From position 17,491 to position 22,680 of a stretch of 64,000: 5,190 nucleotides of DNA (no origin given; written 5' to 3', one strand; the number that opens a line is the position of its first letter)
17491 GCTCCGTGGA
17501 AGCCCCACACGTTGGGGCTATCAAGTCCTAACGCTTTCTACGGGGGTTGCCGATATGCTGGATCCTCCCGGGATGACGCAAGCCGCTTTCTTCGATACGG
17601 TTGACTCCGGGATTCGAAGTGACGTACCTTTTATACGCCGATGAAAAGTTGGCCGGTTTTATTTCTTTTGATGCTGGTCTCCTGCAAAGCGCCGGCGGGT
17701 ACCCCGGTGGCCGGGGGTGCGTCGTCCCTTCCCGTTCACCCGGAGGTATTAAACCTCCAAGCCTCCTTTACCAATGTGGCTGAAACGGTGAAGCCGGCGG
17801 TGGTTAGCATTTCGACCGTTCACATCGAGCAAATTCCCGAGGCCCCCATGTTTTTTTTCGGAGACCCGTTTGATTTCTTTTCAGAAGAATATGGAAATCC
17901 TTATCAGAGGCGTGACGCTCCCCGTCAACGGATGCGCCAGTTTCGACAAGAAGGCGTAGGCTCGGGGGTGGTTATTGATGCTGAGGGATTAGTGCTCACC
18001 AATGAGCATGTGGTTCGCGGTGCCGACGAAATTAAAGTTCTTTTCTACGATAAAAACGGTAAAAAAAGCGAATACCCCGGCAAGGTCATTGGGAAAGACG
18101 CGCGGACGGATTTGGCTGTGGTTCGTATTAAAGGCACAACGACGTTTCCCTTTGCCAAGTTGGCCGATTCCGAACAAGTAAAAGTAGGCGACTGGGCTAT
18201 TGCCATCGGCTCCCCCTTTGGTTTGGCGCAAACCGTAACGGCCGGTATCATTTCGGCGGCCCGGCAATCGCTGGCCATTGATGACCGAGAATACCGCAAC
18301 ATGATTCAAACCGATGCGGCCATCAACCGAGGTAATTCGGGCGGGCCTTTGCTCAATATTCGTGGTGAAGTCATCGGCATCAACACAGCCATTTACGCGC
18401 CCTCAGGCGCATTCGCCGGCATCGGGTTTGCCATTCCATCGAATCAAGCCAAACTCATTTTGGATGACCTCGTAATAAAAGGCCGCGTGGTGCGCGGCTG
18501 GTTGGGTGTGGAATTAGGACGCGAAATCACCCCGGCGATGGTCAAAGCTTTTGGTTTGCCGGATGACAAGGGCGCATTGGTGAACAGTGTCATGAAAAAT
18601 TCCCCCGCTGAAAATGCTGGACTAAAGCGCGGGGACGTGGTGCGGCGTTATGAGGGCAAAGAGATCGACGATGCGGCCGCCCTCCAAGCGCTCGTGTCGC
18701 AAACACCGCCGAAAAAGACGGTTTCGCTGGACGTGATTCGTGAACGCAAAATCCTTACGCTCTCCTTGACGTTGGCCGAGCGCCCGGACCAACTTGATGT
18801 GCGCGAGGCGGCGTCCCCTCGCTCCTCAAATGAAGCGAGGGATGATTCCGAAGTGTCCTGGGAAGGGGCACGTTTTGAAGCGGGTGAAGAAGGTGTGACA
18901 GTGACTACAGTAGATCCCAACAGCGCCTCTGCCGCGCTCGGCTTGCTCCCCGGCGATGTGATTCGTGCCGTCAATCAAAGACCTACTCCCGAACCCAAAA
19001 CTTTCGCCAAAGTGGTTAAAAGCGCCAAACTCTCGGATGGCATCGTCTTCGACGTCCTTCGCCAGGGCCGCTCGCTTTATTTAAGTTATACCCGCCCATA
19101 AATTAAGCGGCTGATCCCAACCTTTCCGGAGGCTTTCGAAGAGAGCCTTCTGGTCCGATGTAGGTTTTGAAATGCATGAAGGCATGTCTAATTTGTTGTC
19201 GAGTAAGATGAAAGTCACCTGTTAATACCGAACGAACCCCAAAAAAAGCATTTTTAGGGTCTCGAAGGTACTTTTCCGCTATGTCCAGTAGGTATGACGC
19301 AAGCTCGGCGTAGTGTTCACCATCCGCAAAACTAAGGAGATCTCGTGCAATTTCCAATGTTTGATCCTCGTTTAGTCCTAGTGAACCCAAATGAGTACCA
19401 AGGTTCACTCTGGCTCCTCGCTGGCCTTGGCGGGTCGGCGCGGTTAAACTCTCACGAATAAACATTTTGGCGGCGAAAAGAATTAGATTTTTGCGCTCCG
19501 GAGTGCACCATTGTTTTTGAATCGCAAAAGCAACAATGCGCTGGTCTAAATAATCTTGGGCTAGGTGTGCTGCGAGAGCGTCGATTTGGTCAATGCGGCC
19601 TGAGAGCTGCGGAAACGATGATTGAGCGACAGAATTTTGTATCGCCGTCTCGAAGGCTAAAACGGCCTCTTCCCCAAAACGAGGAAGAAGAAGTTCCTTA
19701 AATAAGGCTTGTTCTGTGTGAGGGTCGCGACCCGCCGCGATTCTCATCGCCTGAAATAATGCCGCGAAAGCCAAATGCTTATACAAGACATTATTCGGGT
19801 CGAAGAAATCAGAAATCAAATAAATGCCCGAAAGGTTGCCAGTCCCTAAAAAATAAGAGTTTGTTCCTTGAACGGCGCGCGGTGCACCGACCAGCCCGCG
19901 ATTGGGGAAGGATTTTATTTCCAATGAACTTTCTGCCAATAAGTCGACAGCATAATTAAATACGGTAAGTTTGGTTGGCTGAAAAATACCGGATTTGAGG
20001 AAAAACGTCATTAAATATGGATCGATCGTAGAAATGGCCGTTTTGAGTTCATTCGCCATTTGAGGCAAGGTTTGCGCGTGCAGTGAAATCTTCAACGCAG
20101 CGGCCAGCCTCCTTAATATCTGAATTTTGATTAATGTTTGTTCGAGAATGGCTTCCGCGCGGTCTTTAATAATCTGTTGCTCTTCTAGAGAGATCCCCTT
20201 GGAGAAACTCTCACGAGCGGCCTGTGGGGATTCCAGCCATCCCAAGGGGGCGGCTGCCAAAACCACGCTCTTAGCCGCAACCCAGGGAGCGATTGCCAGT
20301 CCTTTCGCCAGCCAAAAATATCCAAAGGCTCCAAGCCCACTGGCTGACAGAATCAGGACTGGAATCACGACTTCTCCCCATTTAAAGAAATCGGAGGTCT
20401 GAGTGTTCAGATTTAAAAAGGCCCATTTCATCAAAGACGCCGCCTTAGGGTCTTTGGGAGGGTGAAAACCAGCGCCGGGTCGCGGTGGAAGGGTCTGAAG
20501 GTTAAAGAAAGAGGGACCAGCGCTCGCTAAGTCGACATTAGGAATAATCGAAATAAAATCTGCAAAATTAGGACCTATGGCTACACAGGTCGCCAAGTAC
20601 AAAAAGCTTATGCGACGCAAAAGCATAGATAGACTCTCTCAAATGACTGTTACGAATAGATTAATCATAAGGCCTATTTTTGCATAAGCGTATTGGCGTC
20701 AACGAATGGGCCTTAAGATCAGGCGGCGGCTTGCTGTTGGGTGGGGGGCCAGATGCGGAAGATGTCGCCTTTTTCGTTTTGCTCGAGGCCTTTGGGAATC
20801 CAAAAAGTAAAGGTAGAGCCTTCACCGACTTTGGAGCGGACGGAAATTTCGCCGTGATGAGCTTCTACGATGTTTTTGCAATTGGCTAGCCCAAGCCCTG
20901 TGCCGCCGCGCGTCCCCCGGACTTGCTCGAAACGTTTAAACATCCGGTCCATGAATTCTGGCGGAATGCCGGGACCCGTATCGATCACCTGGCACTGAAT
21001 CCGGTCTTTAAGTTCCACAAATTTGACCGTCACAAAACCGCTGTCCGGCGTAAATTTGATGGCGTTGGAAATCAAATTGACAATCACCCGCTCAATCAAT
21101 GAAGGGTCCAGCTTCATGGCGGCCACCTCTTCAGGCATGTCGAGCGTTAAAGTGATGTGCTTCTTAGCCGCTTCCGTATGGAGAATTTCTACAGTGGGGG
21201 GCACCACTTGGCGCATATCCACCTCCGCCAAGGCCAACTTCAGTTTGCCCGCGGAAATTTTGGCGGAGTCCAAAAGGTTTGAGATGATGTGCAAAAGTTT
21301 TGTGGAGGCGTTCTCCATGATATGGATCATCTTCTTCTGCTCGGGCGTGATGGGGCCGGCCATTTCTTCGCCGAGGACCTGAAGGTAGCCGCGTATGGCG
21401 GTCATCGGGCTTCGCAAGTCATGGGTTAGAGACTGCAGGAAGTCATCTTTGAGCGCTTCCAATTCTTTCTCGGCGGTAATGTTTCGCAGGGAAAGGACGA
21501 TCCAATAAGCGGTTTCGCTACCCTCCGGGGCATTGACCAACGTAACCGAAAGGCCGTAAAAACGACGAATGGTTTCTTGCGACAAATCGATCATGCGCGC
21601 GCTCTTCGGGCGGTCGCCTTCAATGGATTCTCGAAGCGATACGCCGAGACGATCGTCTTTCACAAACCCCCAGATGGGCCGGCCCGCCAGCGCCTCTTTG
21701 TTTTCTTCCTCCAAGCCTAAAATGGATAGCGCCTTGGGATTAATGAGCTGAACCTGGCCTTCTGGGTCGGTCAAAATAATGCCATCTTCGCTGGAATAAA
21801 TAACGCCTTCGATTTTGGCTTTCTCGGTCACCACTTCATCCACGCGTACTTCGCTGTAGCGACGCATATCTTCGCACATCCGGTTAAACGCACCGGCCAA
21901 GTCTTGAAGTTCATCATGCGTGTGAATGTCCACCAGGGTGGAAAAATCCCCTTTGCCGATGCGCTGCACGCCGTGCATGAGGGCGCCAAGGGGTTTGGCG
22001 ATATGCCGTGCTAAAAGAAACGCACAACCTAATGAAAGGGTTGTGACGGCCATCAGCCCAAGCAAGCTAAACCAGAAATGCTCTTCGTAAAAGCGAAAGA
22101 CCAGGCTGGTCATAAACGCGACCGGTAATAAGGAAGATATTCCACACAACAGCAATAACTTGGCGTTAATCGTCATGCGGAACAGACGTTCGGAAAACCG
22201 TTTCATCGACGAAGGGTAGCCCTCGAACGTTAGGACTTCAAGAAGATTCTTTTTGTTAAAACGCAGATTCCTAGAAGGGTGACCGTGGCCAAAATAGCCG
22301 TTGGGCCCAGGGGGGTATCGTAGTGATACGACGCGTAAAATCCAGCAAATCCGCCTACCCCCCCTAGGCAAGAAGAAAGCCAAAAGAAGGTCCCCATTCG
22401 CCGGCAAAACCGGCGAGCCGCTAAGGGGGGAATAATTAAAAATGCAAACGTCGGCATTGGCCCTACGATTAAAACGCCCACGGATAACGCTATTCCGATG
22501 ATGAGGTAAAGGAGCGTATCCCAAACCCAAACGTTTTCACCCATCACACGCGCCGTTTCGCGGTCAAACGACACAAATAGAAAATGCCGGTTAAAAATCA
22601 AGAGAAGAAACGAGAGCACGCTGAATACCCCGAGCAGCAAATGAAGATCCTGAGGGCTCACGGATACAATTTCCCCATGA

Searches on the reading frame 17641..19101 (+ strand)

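Call 50: search_protein_families(library=pfam, proteins=[window:17641-19101:+], max_evalue=0.00001)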
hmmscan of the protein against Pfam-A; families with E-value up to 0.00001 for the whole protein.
window:17641-19101:+ (486 aa): 5 families
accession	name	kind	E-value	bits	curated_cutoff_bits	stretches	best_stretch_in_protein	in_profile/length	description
PF13365.12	Trypsin_2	-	1.3e-34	120.4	27.6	1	107-247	1-144/144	Trypsin-like peptidase domain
PF13180.12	PDZ_2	-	4.2e-24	85.1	27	2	308-378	10-80/80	PDZ domain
PF00089.32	Trypsin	-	1.6e-22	80.8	20.6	1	85-270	4-216/220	Trypsin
PF17820.7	PDZ_6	-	3.5e-19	68.7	27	1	314-367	2-54/54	PDZ domain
PF00595.29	PDZ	-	5e-14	52.9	23.2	1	284-365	8-80/81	PDZ domain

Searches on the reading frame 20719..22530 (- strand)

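Call 8: search_protein_families(library=pfam, proteins=[window:20719-22530:-], max_evalue=0.00001)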
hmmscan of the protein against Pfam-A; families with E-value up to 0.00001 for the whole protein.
window:20719-22530:- (603 aa): 3 families
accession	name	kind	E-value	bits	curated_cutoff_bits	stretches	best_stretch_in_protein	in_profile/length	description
PF02518.31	HATPase_c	-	2e-30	105.9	26.4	1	475-580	2-109/111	Histidine kinase-, DNA gyrase B-, and HSP90-like ATPase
PF00512.31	HisKA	-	6.8e-16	58.5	26.9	1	361-428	2-66/66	His Kinase A (phospho-acceptor) domain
PF00672.30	HAMP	-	4.8e-13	49.6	25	1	172-218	1-47/53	HAMP domain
